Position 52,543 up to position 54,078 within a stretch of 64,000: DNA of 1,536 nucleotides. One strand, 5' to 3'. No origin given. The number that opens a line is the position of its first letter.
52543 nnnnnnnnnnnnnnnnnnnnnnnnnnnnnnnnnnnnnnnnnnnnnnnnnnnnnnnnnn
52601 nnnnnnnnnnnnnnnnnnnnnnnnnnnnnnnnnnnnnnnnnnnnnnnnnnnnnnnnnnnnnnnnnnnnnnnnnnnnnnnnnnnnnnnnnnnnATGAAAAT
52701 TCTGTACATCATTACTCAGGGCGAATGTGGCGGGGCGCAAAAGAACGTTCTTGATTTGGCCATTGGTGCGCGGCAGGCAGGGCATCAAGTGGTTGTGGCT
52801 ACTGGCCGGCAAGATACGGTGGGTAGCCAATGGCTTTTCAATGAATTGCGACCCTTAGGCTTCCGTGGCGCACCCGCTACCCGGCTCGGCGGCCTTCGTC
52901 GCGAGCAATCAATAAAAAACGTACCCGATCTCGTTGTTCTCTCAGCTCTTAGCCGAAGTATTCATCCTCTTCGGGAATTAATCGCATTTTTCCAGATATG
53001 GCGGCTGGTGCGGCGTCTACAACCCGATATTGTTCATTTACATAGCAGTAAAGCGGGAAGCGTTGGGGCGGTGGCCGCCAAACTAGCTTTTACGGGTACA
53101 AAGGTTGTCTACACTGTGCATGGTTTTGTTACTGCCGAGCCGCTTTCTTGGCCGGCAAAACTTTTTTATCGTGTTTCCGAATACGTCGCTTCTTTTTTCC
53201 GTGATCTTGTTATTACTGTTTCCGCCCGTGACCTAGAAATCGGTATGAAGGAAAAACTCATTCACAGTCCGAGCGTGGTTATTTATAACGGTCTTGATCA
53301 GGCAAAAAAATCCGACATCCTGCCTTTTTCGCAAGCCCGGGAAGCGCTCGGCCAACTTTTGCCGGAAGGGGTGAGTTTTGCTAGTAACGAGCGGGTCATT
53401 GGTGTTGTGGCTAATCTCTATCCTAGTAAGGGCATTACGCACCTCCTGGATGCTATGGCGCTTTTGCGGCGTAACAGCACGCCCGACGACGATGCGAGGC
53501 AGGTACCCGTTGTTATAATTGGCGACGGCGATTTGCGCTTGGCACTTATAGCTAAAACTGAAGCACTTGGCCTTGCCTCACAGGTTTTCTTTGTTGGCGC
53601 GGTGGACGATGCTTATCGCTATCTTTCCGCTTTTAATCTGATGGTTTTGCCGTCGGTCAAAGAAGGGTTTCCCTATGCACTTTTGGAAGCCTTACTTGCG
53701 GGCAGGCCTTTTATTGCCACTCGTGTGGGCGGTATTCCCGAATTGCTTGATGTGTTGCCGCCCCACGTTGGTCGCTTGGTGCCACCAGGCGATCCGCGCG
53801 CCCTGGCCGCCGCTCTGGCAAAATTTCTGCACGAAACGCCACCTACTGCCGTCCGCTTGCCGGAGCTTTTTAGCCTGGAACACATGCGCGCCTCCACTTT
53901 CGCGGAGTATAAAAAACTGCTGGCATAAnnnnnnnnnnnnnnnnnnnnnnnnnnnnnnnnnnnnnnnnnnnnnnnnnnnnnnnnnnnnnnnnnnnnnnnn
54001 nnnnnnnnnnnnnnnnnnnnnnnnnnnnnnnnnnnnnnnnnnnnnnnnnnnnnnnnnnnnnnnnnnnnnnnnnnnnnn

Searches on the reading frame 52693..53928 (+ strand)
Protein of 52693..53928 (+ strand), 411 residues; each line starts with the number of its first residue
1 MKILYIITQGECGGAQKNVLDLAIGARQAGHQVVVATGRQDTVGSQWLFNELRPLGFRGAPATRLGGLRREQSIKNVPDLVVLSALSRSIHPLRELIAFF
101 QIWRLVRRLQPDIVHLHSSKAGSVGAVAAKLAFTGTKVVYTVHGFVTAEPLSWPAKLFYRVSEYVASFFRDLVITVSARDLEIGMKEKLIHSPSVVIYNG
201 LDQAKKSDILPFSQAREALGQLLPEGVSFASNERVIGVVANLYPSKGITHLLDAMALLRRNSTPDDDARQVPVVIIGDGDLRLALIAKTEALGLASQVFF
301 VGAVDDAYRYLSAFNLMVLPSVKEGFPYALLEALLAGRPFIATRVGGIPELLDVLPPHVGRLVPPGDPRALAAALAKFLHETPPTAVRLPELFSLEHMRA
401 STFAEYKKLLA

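Call 11: search_protein_families(library=pfam, proteins=[window:52693-53928:+], max_evalue=0.01)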
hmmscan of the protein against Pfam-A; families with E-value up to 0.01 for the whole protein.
window:52693-53928:+ (411 aa): 6 families
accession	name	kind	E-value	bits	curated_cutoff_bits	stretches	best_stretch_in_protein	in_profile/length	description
PF13692.12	Glyco_trans_1_4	-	6e-31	108.1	27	1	234-380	2-141/142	Glycosyl transferases group 1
PF00534.26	Glycos_transf_1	-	2.9e-29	102.2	26.4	1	229-382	11-159/172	Glycosyl transferases group 1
PF13439.12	Glyco_transf_4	-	4.6e-20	72.8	28.5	1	13-203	2-168/170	Glycosyltransferase Family 4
PF13579.12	Glyco_trans_4_4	-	1e-15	58.8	29.7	1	13-179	1-137/158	Glycosyl transferase 4-like domain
PF13477.12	Glyco_trans_4_2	-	1.4e-08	35.4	23.4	1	82-162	47-125/139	Glycosyl transferase 4-like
PF20706.3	GT4-conflict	-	1.1e-05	25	26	1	245-355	211-323/385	Family 4 Glycosyltransferase in conflict systems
